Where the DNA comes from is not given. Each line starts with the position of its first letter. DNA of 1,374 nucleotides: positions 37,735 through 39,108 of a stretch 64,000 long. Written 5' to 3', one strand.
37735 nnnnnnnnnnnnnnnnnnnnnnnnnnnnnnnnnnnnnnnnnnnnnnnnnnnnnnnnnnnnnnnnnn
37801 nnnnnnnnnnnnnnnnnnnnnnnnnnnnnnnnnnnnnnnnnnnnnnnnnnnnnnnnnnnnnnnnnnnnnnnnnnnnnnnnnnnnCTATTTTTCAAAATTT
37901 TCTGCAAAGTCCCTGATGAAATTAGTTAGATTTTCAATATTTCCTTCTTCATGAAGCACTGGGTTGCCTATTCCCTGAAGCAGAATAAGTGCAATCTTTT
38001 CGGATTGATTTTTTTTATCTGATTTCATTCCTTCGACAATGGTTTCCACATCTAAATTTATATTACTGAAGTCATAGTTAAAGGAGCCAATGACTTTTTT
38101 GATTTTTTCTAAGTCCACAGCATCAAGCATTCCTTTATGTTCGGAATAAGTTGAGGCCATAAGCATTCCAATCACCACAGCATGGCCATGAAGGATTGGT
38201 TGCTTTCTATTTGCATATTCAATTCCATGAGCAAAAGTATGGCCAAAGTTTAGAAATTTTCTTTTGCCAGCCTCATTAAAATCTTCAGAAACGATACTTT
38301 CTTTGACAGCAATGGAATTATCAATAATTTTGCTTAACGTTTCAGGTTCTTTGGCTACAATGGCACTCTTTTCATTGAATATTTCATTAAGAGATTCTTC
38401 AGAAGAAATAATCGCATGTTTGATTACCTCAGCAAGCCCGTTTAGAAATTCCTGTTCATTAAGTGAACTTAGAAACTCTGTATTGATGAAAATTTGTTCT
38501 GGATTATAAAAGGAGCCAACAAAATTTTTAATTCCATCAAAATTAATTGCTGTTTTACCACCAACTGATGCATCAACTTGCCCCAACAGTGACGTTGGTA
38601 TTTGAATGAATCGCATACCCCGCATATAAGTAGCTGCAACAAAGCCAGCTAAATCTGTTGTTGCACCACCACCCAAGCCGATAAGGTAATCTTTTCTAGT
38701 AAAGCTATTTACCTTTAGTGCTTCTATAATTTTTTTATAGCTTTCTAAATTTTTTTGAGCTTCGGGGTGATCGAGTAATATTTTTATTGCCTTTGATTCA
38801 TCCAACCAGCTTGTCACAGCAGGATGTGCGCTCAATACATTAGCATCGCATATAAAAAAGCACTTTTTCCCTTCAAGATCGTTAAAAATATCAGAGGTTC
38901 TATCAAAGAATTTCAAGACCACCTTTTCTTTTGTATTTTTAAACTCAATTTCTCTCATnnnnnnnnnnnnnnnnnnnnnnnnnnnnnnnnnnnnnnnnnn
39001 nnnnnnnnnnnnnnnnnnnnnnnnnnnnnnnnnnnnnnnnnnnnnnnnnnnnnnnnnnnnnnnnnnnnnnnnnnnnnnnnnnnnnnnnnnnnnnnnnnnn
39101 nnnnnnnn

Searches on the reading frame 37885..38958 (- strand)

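Call 62: search_protein_families(library=pfam, proteins=[window:37885-38958:-], max_evalue=0.0001)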
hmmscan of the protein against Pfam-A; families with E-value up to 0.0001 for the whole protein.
window:37885-38958:- (357 aa): 4 families
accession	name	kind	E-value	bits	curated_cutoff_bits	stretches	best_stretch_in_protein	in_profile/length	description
PF01761.26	DHQ_synthase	-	4.3e-45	152.5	24.2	1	61-172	3-114/115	3-dehydroquinate synthase N-terminal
PF24621.2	DHQS_C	-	2e-40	138.5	27.6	1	174-317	1-144/144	3-dehydroquinate synthase C-terminal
PF00465.25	Fe-ADH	-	5.4e-07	29.8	31.3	1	20-122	13-129/168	Iron-containing alcohol dehydrogenase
PF13685.12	Fe-ADH_2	-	2e-06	28.3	28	1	19-124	8-108/149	Iron-containing alcohol dehydrogenase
